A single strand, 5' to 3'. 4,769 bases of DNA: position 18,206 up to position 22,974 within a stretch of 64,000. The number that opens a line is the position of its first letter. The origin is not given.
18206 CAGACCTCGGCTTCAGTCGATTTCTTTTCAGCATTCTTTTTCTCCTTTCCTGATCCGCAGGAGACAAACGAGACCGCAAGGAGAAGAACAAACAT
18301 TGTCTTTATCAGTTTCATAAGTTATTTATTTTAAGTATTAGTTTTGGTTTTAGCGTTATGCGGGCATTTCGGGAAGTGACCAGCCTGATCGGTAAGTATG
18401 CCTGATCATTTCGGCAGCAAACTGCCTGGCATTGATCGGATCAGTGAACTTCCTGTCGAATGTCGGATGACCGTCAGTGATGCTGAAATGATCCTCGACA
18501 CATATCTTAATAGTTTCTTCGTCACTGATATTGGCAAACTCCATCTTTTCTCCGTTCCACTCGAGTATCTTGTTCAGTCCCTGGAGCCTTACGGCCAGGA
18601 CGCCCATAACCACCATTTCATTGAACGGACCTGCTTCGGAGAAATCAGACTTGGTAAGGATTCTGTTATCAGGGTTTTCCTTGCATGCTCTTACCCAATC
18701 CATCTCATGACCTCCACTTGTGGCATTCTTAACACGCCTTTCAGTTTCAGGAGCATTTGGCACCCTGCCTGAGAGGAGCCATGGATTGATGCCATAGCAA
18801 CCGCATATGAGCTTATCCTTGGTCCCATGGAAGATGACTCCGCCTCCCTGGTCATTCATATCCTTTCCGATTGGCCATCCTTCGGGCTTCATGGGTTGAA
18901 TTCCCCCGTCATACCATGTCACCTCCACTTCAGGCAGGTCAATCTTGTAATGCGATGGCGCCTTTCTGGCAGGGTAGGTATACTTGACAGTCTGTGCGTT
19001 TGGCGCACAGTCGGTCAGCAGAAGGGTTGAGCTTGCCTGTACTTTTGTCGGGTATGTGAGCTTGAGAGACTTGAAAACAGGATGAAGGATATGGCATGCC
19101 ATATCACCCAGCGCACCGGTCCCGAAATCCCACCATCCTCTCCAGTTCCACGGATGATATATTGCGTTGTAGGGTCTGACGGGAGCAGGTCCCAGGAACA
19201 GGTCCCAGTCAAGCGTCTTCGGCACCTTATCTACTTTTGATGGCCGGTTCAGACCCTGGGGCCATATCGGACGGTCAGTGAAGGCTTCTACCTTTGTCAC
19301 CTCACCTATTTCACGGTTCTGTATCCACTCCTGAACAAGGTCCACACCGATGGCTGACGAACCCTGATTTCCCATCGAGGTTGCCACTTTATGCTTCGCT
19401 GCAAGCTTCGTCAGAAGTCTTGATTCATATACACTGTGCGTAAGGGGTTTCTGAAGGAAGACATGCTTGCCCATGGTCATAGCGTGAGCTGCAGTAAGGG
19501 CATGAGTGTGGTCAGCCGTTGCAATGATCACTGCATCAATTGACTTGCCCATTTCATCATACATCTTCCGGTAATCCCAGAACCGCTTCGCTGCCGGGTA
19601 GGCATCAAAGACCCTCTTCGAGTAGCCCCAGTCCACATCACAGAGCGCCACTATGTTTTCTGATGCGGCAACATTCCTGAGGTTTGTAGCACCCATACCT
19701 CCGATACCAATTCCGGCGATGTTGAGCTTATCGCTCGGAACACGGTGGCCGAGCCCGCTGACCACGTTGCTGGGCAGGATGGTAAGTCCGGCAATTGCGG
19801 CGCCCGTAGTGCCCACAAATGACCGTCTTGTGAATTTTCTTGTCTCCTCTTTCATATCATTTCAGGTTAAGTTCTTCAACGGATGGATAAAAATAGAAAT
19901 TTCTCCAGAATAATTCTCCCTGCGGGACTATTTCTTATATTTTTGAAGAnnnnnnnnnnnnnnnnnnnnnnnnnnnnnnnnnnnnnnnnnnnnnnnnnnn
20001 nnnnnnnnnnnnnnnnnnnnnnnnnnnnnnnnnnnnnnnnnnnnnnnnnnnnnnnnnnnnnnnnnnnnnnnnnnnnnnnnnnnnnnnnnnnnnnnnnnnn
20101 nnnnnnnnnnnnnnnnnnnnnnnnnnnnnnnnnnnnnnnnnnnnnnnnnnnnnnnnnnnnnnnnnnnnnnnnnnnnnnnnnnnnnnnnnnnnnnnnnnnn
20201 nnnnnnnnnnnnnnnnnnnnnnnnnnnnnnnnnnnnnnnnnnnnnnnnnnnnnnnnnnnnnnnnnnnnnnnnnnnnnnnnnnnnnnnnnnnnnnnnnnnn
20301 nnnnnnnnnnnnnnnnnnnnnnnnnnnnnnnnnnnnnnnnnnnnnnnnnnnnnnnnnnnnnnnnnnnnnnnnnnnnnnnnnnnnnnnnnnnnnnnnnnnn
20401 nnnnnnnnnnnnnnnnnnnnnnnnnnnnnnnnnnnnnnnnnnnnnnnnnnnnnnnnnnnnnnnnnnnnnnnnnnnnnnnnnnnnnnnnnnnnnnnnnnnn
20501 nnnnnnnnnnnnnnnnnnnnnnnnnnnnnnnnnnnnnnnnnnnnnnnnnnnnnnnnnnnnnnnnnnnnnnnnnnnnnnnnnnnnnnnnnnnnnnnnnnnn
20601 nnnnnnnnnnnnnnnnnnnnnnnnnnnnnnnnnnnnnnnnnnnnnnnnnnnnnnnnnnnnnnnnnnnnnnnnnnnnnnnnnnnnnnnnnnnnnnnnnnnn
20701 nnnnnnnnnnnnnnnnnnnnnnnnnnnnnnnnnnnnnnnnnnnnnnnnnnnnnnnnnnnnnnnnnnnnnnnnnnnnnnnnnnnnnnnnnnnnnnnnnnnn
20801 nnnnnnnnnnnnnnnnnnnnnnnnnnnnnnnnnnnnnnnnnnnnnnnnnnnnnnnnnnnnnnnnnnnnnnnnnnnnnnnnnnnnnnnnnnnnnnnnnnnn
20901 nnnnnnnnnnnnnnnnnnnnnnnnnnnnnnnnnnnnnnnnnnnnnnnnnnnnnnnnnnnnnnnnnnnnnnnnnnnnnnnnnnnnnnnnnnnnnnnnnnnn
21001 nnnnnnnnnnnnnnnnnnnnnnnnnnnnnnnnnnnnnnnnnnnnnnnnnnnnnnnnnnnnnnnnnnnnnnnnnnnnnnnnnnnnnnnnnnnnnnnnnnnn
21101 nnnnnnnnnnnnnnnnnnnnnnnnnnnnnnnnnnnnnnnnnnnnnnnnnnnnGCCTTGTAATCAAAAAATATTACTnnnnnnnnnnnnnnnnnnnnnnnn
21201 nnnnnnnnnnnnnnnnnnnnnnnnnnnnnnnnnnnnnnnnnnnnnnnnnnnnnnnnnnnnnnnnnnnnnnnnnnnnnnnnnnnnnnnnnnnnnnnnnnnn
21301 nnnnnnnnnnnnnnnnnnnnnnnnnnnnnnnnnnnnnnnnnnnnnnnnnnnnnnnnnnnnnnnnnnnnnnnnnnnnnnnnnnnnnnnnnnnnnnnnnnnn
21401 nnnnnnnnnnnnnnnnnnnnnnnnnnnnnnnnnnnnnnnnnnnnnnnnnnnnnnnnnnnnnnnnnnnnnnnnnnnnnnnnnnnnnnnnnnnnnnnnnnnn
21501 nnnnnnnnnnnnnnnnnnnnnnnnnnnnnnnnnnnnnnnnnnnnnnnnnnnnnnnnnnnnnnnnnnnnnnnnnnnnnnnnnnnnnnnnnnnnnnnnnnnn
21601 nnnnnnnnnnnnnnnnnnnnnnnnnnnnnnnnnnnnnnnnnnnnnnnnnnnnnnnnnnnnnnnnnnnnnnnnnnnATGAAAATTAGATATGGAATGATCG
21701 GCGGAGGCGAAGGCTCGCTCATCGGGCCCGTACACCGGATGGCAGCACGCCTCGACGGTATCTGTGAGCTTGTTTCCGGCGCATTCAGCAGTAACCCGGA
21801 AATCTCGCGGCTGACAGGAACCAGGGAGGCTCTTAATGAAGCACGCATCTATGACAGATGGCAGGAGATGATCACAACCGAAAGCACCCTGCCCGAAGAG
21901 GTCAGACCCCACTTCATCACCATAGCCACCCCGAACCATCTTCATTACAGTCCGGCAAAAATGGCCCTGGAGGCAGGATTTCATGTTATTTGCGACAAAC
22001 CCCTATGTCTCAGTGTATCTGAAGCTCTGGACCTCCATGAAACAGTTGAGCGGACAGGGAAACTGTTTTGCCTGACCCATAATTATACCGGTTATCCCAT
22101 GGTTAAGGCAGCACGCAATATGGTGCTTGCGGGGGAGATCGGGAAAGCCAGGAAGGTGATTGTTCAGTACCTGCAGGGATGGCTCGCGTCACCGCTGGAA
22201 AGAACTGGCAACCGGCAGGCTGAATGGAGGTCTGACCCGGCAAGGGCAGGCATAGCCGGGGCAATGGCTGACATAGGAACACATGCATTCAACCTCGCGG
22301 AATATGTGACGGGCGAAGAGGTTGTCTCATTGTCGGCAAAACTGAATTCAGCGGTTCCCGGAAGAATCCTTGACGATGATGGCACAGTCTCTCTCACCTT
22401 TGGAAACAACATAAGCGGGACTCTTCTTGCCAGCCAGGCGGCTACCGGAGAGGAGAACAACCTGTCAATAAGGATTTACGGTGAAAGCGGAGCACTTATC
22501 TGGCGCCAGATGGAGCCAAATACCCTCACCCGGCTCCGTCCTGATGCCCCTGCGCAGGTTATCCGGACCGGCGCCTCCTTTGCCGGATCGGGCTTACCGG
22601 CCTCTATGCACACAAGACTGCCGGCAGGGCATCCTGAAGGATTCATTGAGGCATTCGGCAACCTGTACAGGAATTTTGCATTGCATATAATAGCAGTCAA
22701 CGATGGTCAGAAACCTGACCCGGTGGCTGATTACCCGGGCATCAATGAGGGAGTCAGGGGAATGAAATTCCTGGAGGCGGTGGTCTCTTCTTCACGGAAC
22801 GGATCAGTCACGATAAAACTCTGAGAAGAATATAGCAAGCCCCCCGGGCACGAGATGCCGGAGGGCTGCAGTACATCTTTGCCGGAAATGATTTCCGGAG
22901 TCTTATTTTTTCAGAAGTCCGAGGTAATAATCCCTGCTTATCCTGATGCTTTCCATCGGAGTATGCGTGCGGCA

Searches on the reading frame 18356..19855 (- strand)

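Call 61: search_protein_families(library=pfam, proteins=[window:18356-19855:-], max_evalue=0.00001)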
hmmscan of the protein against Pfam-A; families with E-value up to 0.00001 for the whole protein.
window:18356-19855:- (499 aa): 2 families
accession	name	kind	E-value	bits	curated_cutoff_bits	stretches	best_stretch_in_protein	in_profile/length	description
PF19051.5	GFO_IDH_MocA_C2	-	3.5e-16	59.9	23.3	1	206-294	43-133/254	Oxidoreductase family, C-terminal alpha/beta domain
PF01408.29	GFO_IDH_MocA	-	4.9e-15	56.7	24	1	45-162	2-119/120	Oxidoreductase family, NAD-binding Rossmann fold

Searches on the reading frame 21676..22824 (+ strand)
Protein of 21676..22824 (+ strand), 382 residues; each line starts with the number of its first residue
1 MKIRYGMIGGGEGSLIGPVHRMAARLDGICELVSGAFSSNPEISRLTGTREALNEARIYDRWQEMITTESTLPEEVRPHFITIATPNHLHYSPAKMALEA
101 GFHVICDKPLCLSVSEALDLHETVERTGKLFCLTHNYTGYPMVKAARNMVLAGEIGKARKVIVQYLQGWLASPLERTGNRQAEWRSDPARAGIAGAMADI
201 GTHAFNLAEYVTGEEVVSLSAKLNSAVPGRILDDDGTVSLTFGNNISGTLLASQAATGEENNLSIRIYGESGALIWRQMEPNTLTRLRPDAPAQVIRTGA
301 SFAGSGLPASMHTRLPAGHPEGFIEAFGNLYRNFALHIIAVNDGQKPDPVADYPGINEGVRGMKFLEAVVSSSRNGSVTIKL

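Call 61: search_protein_families(library=pfam, proteins=[window:21676-22824:+], max_evalue=0.00001)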
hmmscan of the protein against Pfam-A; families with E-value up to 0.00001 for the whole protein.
window:21676-22824:+ (382 aa): 3 families
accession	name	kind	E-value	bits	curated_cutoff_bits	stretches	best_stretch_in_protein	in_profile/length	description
PF22725.1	GFO_IDH_MocA_C3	-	5e-25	88.3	27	1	144-274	2-123/124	GFO/IDH/MocA C-terminal domain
PF02894.22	GFO_IDH_MocA_C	-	1.3e-16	61.5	22.9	1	148-381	2-217/218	Oxidoreductase family, C-terminal alpha/beta domain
PF01408.29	GFO_IDH_MocA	-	7e-16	59.4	24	1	3-133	1-118/120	Oxidoreductase family, NAD-binding Rossmann fold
